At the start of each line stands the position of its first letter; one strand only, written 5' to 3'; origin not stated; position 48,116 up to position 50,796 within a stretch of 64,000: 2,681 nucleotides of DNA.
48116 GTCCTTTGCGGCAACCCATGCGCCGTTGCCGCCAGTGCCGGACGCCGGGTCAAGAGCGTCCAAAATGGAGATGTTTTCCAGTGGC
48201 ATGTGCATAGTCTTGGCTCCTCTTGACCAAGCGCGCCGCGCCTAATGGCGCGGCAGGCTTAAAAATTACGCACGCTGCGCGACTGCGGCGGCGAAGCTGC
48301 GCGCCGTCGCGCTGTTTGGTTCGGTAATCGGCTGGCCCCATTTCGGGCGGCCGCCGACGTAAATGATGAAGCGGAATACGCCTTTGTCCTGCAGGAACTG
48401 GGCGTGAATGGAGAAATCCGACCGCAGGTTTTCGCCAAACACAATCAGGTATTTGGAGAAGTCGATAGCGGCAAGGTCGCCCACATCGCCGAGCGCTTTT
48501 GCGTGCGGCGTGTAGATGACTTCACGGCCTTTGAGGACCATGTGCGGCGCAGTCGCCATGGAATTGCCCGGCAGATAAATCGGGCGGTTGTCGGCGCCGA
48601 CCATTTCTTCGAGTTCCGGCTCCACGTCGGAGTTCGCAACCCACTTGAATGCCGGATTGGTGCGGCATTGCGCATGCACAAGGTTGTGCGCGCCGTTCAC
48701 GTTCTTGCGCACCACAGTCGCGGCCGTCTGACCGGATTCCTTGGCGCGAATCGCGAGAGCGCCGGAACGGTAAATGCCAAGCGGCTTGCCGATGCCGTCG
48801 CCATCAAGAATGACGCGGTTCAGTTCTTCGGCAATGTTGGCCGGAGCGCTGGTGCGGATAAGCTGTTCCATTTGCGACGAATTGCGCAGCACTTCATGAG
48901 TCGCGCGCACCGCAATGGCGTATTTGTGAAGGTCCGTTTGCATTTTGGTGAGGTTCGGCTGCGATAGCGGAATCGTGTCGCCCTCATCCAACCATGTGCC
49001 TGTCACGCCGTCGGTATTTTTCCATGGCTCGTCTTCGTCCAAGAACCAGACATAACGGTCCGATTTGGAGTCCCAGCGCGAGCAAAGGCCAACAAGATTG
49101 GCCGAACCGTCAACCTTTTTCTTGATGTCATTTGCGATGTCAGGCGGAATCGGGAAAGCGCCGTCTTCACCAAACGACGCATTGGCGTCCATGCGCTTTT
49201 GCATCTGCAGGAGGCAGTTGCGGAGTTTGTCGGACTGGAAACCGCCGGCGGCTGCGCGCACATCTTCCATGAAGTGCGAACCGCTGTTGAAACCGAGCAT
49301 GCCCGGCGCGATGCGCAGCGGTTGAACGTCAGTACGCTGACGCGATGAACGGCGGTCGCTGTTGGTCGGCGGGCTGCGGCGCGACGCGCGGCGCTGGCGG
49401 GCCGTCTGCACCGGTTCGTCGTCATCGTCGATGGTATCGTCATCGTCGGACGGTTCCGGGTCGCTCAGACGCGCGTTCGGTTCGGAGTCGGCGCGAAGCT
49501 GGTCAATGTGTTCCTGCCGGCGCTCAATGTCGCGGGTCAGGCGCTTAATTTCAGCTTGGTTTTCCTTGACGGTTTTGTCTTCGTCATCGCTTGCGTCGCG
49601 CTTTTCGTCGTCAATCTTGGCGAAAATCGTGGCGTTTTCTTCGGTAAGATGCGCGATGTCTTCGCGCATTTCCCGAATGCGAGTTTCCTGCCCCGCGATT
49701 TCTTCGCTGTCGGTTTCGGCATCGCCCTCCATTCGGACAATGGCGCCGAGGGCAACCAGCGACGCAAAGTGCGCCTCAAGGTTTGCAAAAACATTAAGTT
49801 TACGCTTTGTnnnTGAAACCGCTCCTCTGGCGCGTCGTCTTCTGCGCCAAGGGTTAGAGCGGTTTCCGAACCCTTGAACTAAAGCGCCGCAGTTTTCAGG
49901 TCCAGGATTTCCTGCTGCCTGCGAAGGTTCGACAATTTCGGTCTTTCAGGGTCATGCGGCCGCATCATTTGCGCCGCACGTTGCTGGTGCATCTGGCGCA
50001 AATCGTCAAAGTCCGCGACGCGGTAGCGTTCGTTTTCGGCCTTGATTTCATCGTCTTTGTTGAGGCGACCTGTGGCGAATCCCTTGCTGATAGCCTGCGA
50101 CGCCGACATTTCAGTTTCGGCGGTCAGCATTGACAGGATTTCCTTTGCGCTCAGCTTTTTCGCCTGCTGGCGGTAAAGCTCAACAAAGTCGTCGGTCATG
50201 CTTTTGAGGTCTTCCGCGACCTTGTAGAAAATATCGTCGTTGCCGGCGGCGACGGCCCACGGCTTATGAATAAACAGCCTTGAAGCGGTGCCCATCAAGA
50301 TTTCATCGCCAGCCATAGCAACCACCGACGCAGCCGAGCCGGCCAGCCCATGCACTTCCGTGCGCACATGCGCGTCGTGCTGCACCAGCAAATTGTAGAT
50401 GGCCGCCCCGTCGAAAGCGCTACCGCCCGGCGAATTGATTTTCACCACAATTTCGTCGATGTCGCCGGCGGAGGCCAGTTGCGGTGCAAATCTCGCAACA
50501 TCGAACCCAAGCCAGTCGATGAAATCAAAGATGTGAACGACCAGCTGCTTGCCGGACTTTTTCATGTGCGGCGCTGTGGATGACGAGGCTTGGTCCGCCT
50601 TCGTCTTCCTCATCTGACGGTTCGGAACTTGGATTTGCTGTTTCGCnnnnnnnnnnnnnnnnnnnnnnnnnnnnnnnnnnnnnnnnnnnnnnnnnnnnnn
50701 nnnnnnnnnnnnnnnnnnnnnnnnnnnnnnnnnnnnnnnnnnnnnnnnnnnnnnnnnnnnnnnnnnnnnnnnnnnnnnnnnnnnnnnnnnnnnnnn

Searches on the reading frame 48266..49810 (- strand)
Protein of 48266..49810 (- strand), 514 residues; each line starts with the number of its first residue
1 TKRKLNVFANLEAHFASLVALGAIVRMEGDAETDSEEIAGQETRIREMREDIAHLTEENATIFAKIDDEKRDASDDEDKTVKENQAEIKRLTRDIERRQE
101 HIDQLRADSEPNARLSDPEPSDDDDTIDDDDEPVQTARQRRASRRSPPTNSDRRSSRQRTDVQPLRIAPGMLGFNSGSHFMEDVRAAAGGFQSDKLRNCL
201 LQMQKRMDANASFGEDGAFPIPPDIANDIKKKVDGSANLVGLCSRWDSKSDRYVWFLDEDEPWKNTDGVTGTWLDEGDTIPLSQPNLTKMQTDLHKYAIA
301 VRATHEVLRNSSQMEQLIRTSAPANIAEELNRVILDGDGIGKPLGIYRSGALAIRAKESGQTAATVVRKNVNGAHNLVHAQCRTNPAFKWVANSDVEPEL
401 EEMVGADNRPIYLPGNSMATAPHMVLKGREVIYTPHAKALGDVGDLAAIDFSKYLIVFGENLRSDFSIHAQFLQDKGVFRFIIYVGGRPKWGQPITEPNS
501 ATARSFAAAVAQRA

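Call 8: search_protein_families(library=phrogs, proteins=[window:48266-49810:-], max_evalue=0.00001)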
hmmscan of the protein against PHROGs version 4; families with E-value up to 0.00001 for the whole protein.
window:48266-49810:- (514 aa): 2 families
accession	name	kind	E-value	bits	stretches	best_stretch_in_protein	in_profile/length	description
phrog_10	-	head and packaging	1.9e-32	114.1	1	42-489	263-624/752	major head protein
phrog_617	-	head and packaging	1.2e-13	51.8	1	262-456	389-573/626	major head protein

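Call 63: find_related_loci(query=window:48266-49810:-, collection=genome_contigs, flank=10000)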
Query window:48266-49810:- (514 aa) in genome_contigs; peptide patterns used: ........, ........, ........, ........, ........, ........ (x = any residue, [..] = any of these).
175 stretches matched a pattern, but none encodes a relative of the query by tblastn (E <= 1e-3).

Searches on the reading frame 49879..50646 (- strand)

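Call 8: search_protein_families(library=phrogs, proteins=[window:49879-50646:-], max_evalue=0.00001)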
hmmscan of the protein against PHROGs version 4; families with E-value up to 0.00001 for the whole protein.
window:49879-50646:- (255 aa): 11 families
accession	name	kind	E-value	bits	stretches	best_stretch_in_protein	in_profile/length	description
phrog_2976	-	head and packaging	1.2e-50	174.3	1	30-235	16-219/394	head maturation protease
phrog_94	-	head and packaging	1.2e-49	171.4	1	24-233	71-287/622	head maturation protease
phrog_133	-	head and packaging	1.1e-44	154.2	1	31-231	15-218/668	head maturation protease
phrog_1684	-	head and packaging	2.4e-43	149.7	1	29-240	35-245/284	head maturation protease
phrog_3348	-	unknown function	2e-40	140.3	1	29-206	32-209/386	-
phrog_53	-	head and packaging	2.3e-23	84.2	1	40-218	89-309/583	head maturation protease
phrog_1827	-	other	3.8e-16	60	1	56-179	45-165/202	ATP-dependent protease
phrog_13984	-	unknown function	4.8e-15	56.8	1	35-121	32-118/123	-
phrog_33547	-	unknown function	2.4e-12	47.5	1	63-193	29-157/357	-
phrog_23753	-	head and packaging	1.1e-07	32.8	1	64-170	42-147/298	head maturation protease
phrog_11747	-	unknown function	2.8e-06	27.7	1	48-124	47-124/290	-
